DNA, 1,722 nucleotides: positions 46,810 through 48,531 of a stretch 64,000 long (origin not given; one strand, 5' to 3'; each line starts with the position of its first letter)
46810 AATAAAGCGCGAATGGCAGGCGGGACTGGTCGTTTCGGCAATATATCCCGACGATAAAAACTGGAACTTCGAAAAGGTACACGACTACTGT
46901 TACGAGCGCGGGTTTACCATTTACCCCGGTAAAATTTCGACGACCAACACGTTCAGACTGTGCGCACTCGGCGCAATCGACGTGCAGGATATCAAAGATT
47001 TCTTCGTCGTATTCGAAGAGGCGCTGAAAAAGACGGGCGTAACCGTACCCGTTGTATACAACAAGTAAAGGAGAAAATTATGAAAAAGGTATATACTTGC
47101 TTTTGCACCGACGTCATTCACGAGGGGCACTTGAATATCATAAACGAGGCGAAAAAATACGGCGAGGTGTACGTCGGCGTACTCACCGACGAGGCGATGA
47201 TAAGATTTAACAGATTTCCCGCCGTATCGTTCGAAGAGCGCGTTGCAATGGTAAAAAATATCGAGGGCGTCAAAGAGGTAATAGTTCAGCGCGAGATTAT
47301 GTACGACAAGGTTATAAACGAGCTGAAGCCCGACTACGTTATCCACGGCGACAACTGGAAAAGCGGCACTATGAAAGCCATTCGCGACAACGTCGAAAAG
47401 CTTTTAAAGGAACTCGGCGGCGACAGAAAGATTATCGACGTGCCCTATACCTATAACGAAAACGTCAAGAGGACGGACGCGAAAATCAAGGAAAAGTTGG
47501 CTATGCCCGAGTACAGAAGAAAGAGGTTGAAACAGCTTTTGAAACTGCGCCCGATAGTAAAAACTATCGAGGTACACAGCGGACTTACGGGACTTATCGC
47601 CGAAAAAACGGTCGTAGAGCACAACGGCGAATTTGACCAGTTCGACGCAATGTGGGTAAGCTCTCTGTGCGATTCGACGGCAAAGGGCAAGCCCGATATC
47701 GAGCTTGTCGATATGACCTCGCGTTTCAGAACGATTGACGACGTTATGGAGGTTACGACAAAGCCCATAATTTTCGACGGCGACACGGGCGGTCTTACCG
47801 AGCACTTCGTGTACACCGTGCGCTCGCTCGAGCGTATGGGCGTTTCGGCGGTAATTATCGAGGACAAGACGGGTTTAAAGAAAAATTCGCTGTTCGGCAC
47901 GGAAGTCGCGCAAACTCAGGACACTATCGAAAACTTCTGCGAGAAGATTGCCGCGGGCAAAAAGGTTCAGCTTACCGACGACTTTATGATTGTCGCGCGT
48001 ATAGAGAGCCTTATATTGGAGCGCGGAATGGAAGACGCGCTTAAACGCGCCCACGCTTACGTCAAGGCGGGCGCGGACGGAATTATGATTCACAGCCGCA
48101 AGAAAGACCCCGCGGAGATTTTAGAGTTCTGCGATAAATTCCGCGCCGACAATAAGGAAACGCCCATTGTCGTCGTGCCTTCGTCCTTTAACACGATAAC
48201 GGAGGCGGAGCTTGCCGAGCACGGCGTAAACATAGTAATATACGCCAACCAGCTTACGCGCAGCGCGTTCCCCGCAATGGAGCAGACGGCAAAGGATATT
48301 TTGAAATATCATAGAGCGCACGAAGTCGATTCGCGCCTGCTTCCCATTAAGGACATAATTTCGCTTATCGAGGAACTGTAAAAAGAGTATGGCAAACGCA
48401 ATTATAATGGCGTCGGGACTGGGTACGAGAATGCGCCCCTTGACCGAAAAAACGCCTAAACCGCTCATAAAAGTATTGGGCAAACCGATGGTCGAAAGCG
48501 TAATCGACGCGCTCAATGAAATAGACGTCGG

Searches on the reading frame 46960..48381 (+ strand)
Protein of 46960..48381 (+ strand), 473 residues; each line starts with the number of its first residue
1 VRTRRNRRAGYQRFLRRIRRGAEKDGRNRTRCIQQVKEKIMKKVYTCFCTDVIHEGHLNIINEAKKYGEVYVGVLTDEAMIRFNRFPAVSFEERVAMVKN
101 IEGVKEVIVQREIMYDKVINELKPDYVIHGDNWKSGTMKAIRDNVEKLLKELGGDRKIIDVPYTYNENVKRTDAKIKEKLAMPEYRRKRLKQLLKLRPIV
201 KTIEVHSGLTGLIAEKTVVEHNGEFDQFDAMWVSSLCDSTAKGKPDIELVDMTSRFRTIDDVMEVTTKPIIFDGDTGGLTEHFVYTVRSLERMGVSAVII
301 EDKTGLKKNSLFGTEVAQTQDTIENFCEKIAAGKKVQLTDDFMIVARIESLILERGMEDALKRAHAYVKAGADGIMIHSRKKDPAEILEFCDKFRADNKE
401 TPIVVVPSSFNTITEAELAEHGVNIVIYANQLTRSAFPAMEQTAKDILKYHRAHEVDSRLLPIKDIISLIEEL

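Call 91: search_protein_families(library=phrogs, proteins=[window:46960-48381:+], max_evalue=0.00001)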
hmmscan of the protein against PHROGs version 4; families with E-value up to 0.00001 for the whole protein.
window:46960-48381:+ (473 aa): 1 family
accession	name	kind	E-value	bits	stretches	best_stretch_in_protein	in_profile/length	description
phrog_7878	-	other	6.5e-12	46.7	1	41-139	1-102/131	bifunctional heptose 7-phosphate kinase/heptose 1-phosphate adenyltransferase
